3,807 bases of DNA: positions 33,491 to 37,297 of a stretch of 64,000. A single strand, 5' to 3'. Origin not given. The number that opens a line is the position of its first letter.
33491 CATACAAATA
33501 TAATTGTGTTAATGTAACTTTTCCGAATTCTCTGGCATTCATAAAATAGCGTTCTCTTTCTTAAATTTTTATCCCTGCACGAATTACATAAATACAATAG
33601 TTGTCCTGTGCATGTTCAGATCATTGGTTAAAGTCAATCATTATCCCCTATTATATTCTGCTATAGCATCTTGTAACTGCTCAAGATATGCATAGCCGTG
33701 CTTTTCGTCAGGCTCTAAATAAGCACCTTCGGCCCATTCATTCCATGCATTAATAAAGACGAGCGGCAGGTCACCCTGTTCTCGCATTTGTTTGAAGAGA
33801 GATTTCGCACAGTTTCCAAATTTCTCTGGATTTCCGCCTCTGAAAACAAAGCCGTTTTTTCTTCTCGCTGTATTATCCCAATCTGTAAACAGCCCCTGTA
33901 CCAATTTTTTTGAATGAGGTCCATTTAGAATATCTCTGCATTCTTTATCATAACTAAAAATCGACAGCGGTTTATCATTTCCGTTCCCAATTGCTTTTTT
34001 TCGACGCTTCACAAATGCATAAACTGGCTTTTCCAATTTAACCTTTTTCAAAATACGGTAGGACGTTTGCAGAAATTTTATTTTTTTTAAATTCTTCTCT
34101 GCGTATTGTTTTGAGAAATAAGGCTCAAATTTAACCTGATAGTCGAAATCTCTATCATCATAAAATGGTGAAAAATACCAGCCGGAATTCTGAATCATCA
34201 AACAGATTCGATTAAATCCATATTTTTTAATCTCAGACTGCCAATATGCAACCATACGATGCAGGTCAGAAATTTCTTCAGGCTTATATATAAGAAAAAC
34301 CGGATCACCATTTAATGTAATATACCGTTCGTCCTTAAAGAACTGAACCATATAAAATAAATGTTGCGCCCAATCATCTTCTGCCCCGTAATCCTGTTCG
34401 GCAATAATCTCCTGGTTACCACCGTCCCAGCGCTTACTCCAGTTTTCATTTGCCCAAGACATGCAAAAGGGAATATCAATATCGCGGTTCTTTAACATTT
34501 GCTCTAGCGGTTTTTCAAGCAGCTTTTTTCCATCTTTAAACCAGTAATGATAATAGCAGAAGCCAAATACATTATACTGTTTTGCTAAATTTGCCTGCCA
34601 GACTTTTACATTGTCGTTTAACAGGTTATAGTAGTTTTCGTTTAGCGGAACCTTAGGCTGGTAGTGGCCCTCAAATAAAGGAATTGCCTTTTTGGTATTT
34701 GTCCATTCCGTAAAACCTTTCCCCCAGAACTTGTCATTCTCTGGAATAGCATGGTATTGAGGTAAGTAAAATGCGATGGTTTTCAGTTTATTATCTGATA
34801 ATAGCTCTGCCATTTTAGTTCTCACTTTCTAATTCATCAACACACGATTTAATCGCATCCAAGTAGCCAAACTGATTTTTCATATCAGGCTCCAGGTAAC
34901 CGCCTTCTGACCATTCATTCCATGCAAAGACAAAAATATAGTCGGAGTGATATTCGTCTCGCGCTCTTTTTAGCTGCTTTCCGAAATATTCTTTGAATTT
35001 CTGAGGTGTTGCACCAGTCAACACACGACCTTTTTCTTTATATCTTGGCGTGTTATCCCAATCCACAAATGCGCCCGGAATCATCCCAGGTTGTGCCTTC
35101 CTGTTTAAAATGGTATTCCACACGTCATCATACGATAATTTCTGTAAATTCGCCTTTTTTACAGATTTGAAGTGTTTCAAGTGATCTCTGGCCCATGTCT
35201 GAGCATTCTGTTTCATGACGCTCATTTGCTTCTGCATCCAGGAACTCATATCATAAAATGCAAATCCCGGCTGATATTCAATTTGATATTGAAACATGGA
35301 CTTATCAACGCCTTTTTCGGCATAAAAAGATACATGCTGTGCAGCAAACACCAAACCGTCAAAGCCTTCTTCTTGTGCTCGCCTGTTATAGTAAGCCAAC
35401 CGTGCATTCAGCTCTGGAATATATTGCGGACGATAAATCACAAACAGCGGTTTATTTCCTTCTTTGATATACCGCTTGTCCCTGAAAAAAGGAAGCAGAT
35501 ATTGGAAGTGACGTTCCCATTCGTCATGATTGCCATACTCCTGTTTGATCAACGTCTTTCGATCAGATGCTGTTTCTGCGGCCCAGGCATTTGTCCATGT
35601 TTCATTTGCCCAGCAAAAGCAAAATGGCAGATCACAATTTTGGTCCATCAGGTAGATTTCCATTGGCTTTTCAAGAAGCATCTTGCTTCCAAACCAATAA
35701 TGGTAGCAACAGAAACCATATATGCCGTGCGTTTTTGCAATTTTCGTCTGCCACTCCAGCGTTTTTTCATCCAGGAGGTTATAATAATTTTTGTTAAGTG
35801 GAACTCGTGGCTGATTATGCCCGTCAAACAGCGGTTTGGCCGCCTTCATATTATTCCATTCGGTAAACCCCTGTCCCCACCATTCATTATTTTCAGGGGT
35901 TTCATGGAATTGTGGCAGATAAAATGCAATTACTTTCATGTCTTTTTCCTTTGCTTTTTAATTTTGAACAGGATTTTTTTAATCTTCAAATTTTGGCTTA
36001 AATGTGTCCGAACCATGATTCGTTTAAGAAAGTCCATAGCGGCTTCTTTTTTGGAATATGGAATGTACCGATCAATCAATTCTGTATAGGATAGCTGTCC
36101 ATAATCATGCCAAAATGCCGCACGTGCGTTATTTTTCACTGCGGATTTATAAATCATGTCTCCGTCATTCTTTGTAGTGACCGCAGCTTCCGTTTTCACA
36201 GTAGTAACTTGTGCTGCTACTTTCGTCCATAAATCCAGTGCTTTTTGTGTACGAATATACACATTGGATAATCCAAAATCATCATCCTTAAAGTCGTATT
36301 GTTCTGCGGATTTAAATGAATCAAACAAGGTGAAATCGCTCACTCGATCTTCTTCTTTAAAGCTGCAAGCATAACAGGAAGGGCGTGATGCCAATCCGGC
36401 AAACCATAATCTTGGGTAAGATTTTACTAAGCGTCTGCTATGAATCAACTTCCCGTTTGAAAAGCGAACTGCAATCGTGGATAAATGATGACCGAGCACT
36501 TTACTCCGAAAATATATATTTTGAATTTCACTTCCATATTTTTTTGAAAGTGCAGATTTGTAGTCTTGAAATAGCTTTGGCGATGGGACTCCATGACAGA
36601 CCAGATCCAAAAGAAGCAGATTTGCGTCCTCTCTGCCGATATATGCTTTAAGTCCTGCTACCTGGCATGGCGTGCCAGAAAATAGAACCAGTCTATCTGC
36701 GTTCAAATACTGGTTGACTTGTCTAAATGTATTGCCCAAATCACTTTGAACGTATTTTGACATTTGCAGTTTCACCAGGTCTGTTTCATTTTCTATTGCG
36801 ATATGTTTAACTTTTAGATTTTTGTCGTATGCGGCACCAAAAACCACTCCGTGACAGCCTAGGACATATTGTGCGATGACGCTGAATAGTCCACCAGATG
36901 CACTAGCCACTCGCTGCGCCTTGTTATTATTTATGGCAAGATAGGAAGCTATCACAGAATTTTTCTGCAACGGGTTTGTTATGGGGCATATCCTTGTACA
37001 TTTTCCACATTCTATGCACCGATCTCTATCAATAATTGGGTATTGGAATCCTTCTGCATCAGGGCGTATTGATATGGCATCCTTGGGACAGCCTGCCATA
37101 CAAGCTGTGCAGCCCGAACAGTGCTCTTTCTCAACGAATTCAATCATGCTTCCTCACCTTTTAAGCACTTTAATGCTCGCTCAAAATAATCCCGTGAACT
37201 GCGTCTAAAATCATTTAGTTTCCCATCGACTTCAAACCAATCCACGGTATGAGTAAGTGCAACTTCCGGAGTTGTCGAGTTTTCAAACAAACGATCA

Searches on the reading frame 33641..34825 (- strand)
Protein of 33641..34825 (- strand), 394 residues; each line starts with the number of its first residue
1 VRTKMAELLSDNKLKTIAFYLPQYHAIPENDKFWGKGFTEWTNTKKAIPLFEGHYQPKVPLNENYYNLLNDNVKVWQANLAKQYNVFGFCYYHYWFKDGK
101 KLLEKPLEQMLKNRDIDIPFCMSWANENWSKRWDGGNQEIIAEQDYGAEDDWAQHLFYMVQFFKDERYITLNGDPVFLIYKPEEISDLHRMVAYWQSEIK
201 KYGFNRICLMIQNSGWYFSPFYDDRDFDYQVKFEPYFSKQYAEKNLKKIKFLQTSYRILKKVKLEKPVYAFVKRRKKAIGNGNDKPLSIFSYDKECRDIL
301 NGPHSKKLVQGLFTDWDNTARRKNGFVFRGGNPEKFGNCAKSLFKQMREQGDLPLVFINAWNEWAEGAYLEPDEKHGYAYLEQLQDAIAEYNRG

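Call 60: search_protein_families(library=pfam, proteins=[window:33641-34825:-], max_evalue=0.00001)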
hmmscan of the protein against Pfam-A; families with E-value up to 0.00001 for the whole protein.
window:33641-34825:- (394 aa): 1 family
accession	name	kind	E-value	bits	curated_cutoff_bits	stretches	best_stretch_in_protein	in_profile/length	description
PF14307.12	Glyco_tran_WbsX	-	5.7e-123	411.3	25.1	1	17-383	2-349/350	Glycosyltransferase WbsX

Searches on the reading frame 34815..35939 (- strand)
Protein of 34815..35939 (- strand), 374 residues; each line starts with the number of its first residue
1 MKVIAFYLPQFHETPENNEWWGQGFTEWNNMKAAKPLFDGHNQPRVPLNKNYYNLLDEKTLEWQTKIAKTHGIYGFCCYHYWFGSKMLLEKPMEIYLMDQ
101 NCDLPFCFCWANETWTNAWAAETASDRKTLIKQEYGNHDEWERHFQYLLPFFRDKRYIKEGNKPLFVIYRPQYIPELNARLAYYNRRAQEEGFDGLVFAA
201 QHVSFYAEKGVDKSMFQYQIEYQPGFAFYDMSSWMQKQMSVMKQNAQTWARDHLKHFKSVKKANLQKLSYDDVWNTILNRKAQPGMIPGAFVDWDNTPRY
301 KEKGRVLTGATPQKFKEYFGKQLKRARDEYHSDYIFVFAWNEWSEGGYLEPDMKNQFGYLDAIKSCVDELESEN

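Call 60: search_protein_families(library=pfam, proteins=[window:34815-35939:-], max_evalue=0.00001)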
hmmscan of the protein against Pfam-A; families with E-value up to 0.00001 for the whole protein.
window:34815-35939:- (374 aa): 1 family
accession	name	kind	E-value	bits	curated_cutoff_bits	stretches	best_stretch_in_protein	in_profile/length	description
PF14307.12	Glyco_tran_WbsX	-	1.2e-120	403.6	25.1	1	3-363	1-350/350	Glycosyltransferase WbsX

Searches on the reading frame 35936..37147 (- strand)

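Call 60: search_protein_families(library=pfam, proteins=[window:35936-37147:-], max_evalue=0.00001)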
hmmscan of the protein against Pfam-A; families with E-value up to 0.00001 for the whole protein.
window:35936-37147:- (403 aa): 10 families
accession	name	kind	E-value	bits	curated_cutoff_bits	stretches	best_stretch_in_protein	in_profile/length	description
PF04432.18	FrhB_FdhB_C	-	3.9e-16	59.7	23.3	1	152-313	2-139/150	Coenzyme F420 hydrogenase/dehydrogenase, beta subunit C terminus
PF13237.11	Fer4_10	-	5e-10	39.6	25.5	0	37-69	2-27/53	4Fe-4S dicluster domain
PF12838.12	Fer4_7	-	1.1e-09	39.1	27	1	9-55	1-49/52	4Fe-4S dicluster domain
PF13187.11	Fer4_9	-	3.4e-08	33.8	27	1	9-55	1-48/52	4Fe-4S dicluster domain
PF12797.12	Fer4_2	-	2.8e-07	30.5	24.5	0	36-55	2-21/22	4Fe-4S binding domain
PF00037.32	Fer4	-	7.7e-07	29.1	21.1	0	37-55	1-19/24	4Fe-4S binding domain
PF14697.11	Fer4_21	-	1.8e-06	28.4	35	0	38-56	2-20/59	4Fe-4S dicluster domain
PF12837.12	Fer4_6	-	1.9e-06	28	25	0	37-55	2-20/24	4Fe-4S binding domain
PF13183.11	Fer4_8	-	3.1e-06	28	27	0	42-98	3-54/68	4Fe-4S dicluster domain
PF13484.11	Fer4_16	-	3.7e-06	28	30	0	9-28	1-20/66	4Fe-4S double cluster binding domain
